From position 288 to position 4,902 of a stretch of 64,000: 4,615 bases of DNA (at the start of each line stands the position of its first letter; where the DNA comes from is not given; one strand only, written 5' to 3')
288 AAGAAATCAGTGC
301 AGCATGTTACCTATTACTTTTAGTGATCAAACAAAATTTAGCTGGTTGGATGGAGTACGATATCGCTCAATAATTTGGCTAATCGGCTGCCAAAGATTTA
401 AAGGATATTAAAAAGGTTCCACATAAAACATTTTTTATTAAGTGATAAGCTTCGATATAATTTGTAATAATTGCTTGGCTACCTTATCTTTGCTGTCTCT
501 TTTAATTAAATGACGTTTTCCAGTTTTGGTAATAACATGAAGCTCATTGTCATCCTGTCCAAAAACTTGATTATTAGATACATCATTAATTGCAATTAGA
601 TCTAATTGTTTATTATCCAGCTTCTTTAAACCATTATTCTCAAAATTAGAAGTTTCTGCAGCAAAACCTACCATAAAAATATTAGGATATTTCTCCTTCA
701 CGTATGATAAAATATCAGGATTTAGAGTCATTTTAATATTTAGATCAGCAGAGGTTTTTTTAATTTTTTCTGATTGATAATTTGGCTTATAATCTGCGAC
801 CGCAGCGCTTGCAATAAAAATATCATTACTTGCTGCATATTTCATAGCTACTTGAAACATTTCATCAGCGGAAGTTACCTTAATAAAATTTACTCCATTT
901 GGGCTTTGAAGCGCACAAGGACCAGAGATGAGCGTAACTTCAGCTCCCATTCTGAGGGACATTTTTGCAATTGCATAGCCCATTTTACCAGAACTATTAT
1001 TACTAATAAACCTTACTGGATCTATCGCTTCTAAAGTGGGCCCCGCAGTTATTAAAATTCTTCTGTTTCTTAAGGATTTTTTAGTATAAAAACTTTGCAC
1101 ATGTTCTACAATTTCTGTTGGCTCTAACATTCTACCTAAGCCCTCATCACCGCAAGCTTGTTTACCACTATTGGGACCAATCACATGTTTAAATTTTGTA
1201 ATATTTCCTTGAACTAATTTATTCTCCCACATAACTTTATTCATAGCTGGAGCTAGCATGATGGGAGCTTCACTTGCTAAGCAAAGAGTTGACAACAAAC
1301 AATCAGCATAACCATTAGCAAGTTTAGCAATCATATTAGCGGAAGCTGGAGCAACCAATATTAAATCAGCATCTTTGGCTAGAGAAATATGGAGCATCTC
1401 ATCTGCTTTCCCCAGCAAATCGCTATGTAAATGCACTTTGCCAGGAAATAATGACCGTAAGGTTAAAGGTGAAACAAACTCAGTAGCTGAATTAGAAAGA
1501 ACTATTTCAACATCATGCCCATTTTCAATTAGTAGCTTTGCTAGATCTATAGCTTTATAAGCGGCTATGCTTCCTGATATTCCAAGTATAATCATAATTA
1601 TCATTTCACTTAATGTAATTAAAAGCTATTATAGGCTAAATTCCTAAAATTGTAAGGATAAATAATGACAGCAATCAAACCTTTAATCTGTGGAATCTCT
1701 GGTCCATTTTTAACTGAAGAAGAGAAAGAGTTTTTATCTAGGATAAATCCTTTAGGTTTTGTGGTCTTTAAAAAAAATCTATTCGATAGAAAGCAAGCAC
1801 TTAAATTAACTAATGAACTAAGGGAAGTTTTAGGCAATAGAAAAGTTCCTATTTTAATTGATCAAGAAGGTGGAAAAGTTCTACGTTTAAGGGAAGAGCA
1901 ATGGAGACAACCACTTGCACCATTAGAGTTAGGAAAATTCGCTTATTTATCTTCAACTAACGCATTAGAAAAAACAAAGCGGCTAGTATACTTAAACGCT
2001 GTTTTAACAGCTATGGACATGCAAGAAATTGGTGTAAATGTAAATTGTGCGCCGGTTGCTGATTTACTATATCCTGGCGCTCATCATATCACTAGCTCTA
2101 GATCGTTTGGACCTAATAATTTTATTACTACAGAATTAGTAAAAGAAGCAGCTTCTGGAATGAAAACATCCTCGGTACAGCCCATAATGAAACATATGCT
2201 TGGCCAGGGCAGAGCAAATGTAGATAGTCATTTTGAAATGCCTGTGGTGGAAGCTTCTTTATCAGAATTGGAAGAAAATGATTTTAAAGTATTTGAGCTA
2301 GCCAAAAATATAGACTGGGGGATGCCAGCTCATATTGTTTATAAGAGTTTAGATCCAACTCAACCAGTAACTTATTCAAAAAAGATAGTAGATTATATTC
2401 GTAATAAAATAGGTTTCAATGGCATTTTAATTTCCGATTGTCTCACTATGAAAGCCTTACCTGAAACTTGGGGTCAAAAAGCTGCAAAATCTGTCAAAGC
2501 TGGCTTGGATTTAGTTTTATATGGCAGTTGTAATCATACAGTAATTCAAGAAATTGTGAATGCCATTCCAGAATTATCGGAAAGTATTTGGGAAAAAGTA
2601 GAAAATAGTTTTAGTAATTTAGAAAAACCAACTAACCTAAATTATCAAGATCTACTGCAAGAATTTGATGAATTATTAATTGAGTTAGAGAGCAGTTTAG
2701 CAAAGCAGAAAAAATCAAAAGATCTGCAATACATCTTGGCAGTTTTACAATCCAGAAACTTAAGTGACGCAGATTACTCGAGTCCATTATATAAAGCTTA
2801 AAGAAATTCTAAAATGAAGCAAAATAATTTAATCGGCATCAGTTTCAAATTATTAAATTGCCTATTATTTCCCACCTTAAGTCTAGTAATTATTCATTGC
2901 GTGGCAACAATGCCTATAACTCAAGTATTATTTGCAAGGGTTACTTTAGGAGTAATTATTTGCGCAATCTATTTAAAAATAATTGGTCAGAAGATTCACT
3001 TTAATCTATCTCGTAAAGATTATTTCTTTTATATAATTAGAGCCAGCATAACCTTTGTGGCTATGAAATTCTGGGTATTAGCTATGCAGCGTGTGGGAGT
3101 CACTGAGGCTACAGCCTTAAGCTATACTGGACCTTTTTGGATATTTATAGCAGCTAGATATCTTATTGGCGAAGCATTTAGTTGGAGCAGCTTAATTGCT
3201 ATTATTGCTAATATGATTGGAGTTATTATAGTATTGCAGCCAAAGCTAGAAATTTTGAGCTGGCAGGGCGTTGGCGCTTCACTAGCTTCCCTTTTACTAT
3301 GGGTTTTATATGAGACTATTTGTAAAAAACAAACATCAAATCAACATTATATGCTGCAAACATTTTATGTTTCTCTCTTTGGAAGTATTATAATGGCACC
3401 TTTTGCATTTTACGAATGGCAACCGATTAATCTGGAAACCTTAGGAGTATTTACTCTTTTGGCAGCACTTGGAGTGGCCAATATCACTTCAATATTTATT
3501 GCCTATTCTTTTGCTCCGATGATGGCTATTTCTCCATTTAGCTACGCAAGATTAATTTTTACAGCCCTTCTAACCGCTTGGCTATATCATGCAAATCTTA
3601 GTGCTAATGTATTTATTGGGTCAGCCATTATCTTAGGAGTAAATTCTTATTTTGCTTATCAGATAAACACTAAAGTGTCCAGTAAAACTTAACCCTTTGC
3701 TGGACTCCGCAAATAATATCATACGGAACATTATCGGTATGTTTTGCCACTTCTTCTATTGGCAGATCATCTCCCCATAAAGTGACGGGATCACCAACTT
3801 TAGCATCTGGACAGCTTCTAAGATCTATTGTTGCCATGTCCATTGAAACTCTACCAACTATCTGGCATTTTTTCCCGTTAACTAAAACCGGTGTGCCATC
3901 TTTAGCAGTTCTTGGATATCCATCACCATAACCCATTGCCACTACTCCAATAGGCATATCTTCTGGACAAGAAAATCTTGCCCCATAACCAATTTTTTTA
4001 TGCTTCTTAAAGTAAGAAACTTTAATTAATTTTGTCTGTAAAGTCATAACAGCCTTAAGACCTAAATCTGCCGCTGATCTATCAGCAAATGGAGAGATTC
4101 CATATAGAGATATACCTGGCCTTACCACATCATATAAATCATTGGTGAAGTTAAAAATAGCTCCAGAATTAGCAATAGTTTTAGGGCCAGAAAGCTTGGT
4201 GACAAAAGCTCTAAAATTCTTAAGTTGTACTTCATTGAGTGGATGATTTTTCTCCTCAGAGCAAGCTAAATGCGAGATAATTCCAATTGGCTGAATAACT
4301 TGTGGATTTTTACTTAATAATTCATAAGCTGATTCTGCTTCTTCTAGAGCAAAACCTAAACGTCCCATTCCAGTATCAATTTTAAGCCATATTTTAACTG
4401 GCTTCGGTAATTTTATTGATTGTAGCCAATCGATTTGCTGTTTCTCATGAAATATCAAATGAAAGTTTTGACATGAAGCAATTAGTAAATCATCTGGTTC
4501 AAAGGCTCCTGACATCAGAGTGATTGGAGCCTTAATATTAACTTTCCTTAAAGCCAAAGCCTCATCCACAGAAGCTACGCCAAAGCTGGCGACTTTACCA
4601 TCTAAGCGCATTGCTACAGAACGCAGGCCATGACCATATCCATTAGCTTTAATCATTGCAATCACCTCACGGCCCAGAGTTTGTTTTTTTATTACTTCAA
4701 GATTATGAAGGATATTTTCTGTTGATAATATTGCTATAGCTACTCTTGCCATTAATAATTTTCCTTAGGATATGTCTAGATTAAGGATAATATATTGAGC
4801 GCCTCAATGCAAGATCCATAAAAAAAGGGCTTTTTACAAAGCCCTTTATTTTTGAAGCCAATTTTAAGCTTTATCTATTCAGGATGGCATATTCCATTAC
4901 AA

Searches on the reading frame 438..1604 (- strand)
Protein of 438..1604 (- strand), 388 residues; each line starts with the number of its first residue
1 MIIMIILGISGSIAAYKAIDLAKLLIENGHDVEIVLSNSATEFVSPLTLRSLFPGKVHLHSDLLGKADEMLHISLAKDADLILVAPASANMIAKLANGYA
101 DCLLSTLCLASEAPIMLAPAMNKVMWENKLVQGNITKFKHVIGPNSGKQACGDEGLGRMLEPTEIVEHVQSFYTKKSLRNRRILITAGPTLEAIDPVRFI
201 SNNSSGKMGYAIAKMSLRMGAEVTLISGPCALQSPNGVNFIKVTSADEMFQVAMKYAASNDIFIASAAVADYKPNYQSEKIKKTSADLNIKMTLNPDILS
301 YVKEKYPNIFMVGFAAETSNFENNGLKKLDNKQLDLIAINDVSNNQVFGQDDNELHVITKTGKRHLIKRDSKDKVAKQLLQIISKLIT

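Call 48: search_protein_families(library=pfam, proteins=[window:438-1604:-], max_evalue=0.0001)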
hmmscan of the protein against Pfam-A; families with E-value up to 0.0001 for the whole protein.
window:438-1604:- (388 aa): 2 families
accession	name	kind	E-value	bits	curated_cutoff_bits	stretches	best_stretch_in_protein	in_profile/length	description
PF04127.22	DFP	-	1.3e-67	227.7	22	1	178-358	1-186/186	DNA/pantothenate metabolism flavoprotein C-terminal domain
PF02441.25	Flavoprotein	-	3.5e-32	111.7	22.7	1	5-170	3-159/162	Flavoprotein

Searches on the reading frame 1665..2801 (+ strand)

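Call 22: search_protein_families(library=ncbifam, proteins=[window:1665-2801:+], max_evalue=0.00001)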
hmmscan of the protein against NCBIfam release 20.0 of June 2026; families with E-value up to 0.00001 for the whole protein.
window:1665-2801:+ (378 aa): 2 families
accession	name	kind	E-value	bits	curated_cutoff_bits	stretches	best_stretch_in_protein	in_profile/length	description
NF003740.0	PRK05337.1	equivalog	1.6e-46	159.1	207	1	6-315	4-307/340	beta-N-acetylhexosaminidase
NF052329.1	XyloArabinsidase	equivalog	2.2e-06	26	1050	1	108-286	126-307/750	beta-xylosidase/alpha-l-arabinosidase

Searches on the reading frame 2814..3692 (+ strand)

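Call 22: search_protein_families(library=ncbifam, proteins=[window:2814-3692:+], max_evalue=0.00001)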
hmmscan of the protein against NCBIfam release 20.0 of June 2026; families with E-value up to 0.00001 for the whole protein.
window:2814-3692:+ (292 aa): 1 family
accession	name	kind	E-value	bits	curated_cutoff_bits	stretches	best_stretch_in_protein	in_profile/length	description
TIGR00950.1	2A78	equivalog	7.6e-09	35.4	230.2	1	31-274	14-260/264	carboxylate/amino acid/amine transporter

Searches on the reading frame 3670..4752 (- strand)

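Call 35: search_protein_families(library=pfam, proteins=[window:3670-4752:-], max_evalue=0.00001)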
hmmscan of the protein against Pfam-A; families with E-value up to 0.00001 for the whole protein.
window:3670-4752:- (360 aa): 2 families
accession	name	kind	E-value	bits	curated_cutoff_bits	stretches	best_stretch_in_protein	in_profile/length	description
PF01168.26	Ala_racemase_N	-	9.5e-59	199.2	24.1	1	11-221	3-220/220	Alanine racemase, N-terminal domain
PF00842.27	Ala_racemase_C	-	2.9e-40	137.2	25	1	235-355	1-124/127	Alanine racemase, C-terminal domain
